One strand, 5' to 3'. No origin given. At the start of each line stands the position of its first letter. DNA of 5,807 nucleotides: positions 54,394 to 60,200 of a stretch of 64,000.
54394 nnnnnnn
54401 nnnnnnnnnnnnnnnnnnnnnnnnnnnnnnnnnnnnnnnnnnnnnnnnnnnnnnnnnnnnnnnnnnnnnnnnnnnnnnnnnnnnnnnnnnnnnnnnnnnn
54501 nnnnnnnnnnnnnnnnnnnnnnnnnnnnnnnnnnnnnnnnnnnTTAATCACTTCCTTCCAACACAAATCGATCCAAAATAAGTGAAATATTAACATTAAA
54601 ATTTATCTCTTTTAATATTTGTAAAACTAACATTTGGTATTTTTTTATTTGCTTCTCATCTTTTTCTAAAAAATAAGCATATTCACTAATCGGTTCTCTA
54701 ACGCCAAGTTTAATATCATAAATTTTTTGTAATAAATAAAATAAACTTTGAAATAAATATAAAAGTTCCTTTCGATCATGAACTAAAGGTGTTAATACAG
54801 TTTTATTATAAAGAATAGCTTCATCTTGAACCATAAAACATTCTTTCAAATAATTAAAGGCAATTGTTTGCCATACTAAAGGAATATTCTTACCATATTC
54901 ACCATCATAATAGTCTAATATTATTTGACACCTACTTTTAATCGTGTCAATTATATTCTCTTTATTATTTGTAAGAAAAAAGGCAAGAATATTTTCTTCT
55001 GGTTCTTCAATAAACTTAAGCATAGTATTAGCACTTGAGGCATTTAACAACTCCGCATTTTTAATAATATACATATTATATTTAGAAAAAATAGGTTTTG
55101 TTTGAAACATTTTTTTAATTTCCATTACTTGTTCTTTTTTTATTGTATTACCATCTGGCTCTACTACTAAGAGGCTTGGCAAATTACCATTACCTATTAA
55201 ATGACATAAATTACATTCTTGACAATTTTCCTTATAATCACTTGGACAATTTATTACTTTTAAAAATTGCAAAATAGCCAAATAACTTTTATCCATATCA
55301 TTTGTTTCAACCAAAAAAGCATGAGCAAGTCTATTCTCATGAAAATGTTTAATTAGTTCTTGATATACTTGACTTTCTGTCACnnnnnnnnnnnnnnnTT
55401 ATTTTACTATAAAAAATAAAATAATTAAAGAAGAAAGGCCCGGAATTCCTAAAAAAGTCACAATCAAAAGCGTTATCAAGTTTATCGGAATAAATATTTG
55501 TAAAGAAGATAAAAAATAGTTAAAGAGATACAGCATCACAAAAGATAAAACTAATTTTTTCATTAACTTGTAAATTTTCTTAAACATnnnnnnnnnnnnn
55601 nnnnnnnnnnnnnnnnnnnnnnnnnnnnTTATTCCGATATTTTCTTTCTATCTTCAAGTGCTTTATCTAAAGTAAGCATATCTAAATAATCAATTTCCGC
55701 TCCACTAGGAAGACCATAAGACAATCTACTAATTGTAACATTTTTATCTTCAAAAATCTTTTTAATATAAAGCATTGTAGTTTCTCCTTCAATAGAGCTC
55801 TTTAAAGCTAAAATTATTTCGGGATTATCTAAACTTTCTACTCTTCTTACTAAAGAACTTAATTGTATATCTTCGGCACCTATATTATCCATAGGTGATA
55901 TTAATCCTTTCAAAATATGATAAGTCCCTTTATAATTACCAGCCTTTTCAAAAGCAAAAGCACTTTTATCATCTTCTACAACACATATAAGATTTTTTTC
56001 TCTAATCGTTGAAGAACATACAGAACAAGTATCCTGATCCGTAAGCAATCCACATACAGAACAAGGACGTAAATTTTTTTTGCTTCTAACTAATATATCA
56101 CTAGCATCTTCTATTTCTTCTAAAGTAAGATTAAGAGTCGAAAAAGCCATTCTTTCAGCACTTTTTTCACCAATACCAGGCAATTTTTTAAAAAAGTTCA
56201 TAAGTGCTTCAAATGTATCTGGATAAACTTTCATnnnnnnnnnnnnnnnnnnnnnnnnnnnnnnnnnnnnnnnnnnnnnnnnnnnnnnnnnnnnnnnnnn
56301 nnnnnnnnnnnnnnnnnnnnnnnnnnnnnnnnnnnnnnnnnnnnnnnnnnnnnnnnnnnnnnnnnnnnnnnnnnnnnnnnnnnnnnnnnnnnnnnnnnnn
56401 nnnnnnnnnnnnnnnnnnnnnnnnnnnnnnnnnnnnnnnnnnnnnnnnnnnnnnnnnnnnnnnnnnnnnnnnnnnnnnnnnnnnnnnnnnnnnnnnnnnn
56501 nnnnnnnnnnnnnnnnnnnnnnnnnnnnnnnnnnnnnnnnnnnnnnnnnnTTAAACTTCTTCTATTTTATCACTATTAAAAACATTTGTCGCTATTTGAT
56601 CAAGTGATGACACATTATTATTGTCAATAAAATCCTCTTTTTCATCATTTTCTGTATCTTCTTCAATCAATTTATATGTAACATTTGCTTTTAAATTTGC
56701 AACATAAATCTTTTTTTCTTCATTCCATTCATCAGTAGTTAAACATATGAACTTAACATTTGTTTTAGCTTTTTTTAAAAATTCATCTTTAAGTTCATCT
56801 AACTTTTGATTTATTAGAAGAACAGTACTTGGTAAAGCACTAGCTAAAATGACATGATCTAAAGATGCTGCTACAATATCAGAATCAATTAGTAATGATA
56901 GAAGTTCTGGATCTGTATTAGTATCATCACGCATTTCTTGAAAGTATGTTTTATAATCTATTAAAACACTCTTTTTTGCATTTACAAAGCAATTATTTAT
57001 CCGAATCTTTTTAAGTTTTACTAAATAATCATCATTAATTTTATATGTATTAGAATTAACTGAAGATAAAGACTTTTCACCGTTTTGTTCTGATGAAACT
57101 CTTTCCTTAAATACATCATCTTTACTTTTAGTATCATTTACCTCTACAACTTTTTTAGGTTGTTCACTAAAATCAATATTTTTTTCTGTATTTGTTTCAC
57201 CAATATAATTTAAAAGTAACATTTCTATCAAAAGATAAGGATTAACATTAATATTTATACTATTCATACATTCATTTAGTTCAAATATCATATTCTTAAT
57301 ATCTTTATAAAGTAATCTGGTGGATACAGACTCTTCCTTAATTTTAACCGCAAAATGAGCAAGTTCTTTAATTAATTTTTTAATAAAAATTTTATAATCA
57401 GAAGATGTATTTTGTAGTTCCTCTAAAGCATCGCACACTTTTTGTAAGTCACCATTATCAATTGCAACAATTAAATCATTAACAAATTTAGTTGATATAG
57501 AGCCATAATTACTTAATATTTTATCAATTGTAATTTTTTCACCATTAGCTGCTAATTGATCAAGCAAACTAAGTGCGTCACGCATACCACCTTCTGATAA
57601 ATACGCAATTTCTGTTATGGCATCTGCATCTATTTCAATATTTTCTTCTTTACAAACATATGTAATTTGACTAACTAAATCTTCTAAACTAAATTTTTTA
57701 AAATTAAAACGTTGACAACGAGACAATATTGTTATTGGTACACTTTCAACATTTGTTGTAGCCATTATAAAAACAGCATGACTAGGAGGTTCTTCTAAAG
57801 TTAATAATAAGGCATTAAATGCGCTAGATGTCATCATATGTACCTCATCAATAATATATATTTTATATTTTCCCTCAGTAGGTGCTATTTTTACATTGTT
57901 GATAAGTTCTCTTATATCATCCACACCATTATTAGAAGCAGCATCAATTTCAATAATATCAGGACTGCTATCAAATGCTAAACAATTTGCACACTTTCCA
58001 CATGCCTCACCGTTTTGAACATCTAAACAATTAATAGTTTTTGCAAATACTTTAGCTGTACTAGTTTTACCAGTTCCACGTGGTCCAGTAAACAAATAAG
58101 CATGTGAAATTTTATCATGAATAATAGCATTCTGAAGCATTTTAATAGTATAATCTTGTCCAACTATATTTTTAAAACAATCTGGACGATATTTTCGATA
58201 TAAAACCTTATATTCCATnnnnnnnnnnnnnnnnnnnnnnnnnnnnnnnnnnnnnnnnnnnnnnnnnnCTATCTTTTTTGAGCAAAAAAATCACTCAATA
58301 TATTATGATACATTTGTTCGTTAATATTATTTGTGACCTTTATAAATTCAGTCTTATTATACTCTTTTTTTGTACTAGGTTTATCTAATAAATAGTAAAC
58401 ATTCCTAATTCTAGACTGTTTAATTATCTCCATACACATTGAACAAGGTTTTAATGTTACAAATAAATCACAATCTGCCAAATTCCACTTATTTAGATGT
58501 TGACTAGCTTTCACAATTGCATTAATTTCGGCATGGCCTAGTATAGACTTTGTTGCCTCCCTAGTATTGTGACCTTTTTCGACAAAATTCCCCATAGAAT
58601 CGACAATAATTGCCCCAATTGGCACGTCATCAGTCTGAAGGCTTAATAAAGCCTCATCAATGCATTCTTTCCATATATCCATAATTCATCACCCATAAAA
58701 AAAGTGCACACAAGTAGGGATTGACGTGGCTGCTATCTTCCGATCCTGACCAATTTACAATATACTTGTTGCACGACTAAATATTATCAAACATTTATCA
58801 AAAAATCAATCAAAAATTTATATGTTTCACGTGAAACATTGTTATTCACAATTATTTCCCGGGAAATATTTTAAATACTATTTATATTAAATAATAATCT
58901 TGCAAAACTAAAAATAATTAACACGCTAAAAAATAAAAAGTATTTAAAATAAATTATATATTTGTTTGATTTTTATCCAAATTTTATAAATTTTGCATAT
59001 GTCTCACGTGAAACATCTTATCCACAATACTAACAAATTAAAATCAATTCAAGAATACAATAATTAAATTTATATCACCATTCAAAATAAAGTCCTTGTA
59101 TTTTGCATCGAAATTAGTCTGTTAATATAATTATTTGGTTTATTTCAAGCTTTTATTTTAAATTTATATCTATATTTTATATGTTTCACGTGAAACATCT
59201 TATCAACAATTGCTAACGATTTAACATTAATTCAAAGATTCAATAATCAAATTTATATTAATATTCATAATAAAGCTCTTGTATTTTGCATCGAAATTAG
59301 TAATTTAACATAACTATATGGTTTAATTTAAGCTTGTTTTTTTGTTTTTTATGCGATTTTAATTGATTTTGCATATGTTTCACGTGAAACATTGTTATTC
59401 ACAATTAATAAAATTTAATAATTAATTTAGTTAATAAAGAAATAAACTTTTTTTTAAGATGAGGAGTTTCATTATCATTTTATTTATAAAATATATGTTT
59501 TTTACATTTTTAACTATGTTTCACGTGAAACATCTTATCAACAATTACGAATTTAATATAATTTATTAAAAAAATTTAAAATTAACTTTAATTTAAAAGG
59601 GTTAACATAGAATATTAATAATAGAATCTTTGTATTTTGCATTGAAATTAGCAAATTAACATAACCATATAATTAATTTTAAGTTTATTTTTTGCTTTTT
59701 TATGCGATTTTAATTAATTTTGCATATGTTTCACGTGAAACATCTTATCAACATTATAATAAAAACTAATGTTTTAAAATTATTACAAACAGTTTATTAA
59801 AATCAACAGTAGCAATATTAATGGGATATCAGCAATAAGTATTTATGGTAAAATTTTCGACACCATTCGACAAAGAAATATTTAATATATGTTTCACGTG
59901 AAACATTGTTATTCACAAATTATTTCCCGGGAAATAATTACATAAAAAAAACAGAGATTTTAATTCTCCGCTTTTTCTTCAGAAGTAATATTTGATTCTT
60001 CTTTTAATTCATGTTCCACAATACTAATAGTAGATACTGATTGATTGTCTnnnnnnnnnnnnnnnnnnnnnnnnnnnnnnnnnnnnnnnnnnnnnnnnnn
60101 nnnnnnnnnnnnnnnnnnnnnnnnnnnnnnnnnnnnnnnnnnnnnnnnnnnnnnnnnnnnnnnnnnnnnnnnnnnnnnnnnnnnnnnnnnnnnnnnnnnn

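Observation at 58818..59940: Tandem array of seven parS sites, each fused to a DnaA box, downstream of gyrA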

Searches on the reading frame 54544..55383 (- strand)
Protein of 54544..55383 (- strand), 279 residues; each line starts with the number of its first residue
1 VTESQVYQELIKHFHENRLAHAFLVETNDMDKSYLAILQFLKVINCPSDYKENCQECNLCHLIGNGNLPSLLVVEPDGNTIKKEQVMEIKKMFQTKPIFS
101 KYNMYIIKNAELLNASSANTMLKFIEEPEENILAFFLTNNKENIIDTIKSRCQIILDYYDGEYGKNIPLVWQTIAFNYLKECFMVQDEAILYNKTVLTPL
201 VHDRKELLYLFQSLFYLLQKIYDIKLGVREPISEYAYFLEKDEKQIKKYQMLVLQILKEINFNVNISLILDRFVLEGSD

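Call 9: search_protein_families(library=ncbifam, proteins=[window:54544-55383:-])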
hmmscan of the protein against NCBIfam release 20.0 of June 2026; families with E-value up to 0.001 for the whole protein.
window:54544-55383:- (279 aa): 56 families (the best 25 are shown)
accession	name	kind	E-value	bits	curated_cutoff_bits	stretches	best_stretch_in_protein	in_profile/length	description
NF005972.1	PRK08058.1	equivalog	1e-41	143.2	340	1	5-155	12-163/328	DNA polymerase III subunit delta'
TIGR00678.1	holB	equivalog_domain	3.8e-38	131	180.6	1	8-155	2-150/188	DNA polymerase III subunit delta'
NF005581.0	PRK07276.1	equivalog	1.4e-30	106.9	263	1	3-155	7-158/291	DNA polymerase III subunit delta'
TIGR02397.1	dnaX_nterm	equivalog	1.2e-23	83.9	250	1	4-154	20-170/355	DNA polymerase III subunit gamma/tau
NF004759.0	PRK06090.1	equivalog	2.2e-22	79.8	457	1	5-154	10-161/319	DNA polymerase III subunit delta'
NF004488.0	PRK05818.1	equivalog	3.2e-22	79.5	218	1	33-272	18-257/261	DNA polymerase III subunit delta'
NF004310.0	PRK05707.1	equivalog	1.2e-21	77.5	280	1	6-153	11-158/328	DNA polymerase III subunit delta'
NF005362.0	PRK06871.1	equivalog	1.9e-21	76.6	456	1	5-155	10-162/327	DNA polymerase III subunit delta'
NF005638.0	PRK07399.1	subfamily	5.4e-21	74.9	230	1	80-155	106-180/317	DNA polymerase III subunit delta'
NF005173.0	PRK06647.1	equivalog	5.9e-20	71.6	623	1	8-153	26-171/568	DNA polymerase III subunits gamma and tau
NF011514.0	PRK14953.1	equivalog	2.2e-19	69.7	536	1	9-156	27-174/488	DNA polymerase III subunits gamma and tau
NF011523.0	PRK14962.1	equivalog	9.3e-19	67.5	576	1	4-155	20-171/474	DNA polymerase III subunits gamma and tau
NF004962.0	PRK06305.1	equivalog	9.8e-19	67.9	559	1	12-154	31-174/465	DNA polymerase III subunits gamma and tau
NF005515.0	PRK07132.1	equivalog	2.2e-18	66.8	204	1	5-155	5-146/301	DNA polymerase III subunit delta'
NF005926.0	PRK07940.1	equivalog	4.7e-17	62.4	300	1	40-155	57-169/394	DNA polymerase III subunit delta'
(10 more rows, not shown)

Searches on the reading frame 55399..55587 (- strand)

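Call 9: search_protein_families(library=ncbifam, proteins=[window:55399-55587:-])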
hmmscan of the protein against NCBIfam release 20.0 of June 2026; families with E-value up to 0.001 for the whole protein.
window:55399-55587:- (62 aa): 1 family
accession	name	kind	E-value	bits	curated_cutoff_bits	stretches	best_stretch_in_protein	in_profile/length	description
TIGR02862.1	spore_BofA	subfamily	5.1e-13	49.2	53.35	1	3-57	25-79/83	pro-sigmaK processing inhibitor BofA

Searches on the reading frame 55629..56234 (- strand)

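Call 9: search_protein_families(library=ncbifam, proteins=[window:55629-56234:-])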
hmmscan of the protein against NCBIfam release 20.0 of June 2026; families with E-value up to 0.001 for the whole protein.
window:55629-56234:- (201 aa): 1 family
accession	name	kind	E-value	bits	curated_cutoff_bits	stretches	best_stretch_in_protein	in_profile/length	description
TIGR00615.1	recR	equivalog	8.5e-66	221.2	162.55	1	3-197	2-196/196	recombination mediator RecR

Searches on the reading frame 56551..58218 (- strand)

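Call 9: search_protein_families(library=ncbifam, proteins=[window:56551-58218:-])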
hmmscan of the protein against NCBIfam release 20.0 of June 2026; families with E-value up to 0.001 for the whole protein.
window:56551-58218:- (555 aa): 78 families (the best 25 are shown)
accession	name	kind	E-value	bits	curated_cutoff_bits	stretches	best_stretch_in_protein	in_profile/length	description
NF004046.1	PRK05563.1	equivalog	8.2e-131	437.7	400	1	3-529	2-559/567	DNA polymerase III subunit gamma/tau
TIGR02397.1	dnaX_nterm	equivalog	6.4e-118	394.1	250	1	3-302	1-302/355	DNA polymerase III subunit gamma/tau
NF011523.0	PRK14962.1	equivalog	2.9e-106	356.1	576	1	4-384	2-379/474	DNA polymerase III subunits gamma and tau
NF011510.0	PRK14948.1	equivalog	7.2e-105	352.1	593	1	1-509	3-530/640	DNA polymerase III subunit gamma/tau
NF004549.0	PRK05896.1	equivalog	1.3e-104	351.2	578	1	4-522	4-507/642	DNA polymerase III subunits gamma and tau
NF011514.0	PRK14953.1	equivalog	2.1e-103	346.9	536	1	1-404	1-412/488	DNA polymerase III subunits gamma and tau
NF011526.0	PRK14965.1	equivalog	2.2e-103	347.1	670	1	1-291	1-294/578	DNA polymerase III subunits gamma and tau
NF011512.0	PRK14950.1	equivalog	5.2e-102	342.9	593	1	1-288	1-292/585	DNA polymerase III subunits gamma and tau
NF005942.0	PRK07994.1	equivalog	7.4e-102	342.4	613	1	1-292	1-295/655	DNA polymerase III subunit gamma/tau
NF006585.0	PRK09111.1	equivalog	5.2e-97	325.9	604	1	2-294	26-325/616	DNA polymerase III subunit gamma/tau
NF011531.0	PRK14971.1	equivalog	1.9e-94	317.7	685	1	3-291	4-296/614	DNA polymerase III subunit gamma/tau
NF005173.0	PRK06647.1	equivalog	1.4e-87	294.9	623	1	1-524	1-518/568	DNA polymerase III subunits gamma and tau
NF004962.0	PRK06305.1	equivalog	3.2e-87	293.7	559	1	2-343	3-353/465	DNA polymerase III subunits gamma and tau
NF011524.0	PRK14963.1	equivalog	6.7e-86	289.7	601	1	6-270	4-269/647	DNA polymerase III subunits gamma and tau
NF011511.0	PRK14949.1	equivalog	7.7e-86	289.4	1016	1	1-263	1-266/984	DNA polymerase III subunits gamma and tau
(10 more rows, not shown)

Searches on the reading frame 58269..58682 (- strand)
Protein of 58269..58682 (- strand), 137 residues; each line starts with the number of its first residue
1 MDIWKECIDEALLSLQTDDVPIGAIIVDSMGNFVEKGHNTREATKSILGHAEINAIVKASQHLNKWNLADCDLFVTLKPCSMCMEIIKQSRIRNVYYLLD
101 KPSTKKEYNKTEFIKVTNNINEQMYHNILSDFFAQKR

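Call 9: search_protein_families(library=ncbifam, proteins=[window:58269-58682:-])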
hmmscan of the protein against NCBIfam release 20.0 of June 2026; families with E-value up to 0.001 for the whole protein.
window:58269-58682:- (137 aa): 4 families
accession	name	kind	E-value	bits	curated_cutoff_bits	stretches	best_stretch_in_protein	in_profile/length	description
NF008113.2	PRK10860.1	equivalog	1.1e-14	54.5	150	1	7-98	14-104/165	tRNA adenosine(34) deaminase TadA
NF041025.1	antiphage_deaminase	equivalog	7e-08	31.7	400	1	50-98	339-386/437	anti-phage dCTP deaminase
TIGR00326.1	eubact_ribD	equivalog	2.1e-07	30.5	156.35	1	21-133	20-133/343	bifunctional diaminohydroxyphosphoribosylaminopyrimidine deaminase/5-amino-6-(5-phosphoribosylamino)uracil reductase RibD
TIGR02571.1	ComEB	equivalog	1.2e-06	28.5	219.45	1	31-102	56-119/151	ComE operon protein 2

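Call 30: search_protein_families(library=pfam, proteins=[window:58269-58682:-])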
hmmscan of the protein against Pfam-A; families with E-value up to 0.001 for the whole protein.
window:58269-58682:- (137 aa): 3 families
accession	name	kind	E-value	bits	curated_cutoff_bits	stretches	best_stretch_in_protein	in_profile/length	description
PF14437.12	MafB19-deam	-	3.6e-25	89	27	1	4-137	7-142/142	MafB19-like deaminase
PF00383.29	dCMP_cyt_deam_1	-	6.8e-23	80.9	25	1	5-98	9-101/102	Cytidine and deoxycytidylate deaminase zinc-binding region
PF14439.12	Bd3614-deam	-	2e-09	37.9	38.5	1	16-99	4-90/113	Bd3614-like deaminase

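Call 50: find_encoding_contigs(protein=window:58269-58682:-, flank=4000, max_places=10)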
Protein window:58269-58682:- (137 aa): 6 contigs read that carry it; 2 places shown.
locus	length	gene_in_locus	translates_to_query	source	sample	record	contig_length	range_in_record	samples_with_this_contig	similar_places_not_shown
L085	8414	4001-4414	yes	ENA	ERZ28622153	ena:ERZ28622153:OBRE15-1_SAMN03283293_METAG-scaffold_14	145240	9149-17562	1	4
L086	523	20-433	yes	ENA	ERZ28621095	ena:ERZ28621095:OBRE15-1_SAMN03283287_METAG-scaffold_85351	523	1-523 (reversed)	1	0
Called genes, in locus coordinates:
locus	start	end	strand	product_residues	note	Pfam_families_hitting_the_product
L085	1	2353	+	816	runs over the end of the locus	PF00521:DNA_topoisoIV, PF03989:DNA_gyraseA_C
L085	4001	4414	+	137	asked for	PF00383:dCMP_cyt_deam_1, PF14437:MafB19-deam, PF14439:Bd3614-deam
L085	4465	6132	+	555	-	PF13177:DNA_pol3_delta2, PF00004:AAA, PF21960:RCF1-5-like_lid (faint), PF22608:DNAX_ATPase_lid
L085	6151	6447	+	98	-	PF02575:YbaB_DNA_bd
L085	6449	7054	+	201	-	PF21176:RecR_HhH, PF02132:RecR_ZnF (weak), PF01751:Toprim (weak), PF13662:Toprim_4, PF21175:RecR_C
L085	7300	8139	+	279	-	PF13177:DNA_pol3_delta2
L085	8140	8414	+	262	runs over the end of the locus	PF04468:PSP1, PF28472:PSP1_3rd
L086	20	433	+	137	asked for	PF00383:dCMP_cyt_deam_1, PF14437:MafB19-deam, PF14439:Bd3614-deam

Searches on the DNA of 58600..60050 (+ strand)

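Call 56: search_rna_families(source=window, start=58600, end=60050, threshold=evalue, max_evalue=1)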
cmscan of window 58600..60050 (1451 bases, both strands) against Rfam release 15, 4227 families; matches with E-value up to 1: 2.
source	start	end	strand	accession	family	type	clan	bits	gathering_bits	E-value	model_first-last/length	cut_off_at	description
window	58698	58778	-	RF00169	Bacteria_small_SRP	Gene;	CL00003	53.9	40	1.3e-10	1-97/97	no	Bacterial small signal recognition particle RNA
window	59946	60013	-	RF01298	snoU25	Gene; snRNA; snoRNA; CD-box;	-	19.6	50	0.46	1-69/69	no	Small nucleolar RNA U25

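Call 57: search_dna_similar(query=window:58800-59950:+, collection=plasmids, mode=distant, max_rows=10)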
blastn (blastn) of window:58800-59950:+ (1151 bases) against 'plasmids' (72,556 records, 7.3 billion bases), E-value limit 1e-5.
No match.
